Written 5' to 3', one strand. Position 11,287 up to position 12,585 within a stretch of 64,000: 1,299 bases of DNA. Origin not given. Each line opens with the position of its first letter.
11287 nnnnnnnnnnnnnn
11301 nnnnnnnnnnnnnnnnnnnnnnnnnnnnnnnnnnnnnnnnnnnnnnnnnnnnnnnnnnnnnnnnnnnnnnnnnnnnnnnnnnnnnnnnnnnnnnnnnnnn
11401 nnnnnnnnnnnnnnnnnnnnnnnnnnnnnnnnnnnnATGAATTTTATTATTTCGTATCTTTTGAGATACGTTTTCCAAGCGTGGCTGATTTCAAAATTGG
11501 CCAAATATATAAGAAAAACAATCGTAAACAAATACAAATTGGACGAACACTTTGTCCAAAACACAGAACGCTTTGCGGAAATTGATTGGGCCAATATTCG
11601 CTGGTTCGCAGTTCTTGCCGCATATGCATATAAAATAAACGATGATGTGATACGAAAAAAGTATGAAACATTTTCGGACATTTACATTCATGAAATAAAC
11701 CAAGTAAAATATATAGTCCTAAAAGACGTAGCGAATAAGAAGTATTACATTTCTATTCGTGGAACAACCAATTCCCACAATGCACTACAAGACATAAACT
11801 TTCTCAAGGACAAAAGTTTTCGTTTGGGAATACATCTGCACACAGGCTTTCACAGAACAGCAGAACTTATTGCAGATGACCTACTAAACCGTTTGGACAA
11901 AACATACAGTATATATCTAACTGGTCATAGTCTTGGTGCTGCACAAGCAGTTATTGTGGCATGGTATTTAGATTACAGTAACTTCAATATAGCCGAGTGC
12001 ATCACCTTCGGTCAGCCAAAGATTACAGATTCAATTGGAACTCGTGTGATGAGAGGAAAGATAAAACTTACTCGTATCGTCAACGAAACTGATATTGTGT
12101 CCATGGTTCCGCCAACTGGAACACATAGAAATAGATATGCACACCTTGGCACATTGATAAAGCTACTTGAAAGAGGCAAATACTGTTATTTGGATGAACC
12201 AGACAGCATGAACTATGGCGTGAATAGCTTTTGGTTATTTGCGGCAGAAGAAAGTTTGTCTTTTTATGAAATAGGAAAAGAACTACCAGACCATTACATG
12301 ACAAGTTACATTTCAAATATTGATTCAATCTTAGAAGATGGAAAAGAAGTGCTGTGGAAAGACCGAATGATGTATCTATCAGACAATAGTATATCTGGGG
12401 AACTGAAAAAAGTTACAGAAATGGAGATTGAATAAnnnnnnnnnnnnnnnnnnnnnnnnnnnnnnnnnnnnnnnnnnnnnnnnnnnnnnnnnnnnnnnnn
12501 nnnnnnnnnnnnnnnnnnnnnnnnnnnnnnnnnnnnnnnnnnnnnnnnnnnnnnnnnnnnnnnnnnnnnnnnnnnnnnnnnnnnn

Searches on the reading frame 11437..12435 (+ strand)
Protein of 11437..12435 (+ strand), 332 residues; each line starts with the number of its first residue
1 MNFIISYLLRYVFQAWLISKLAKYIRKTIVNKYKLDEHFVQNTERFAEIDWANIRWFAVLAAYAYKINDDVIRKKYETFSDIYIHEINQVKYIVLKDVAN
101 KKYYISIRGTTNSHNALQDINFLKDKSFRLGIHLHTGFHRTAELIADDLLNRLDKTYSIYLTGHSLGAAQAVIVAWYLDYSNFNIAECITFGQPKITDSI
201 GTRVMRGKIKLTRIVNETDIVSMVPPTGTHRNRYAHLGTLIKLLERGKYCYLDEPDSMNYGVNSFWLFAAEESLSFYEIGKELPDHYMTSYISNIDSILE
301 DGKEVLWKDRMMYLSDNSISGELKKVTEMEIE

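Call 13: search_protein_families(library=phrogs, proteins=[window:11437-12435:+], max_evalue=0.001)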
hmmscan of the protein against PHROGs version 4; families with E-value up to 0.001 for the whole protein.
window:11437-12435:+ (332 aa): 1 family
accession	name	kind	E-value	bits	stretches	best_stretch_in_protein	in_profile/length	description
phrog_21992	-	other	2.6e-18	67.5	1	72-242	19-182/213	esterase/lipase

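Call 72: search_protein_families(library=pfam, proteins=[window:11437-12435:+], max_evalue=0.001)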
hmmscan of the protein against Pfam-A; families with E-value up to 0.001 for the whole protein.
window:11437-12435:+ (332 aa): 1 family
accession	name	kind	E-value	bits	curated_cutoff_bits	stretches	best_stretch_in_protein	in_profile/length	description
PF01764.32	Lipase_3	-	1.4e-20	74.1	22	1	104-227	1-138/140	Lipase (class 3)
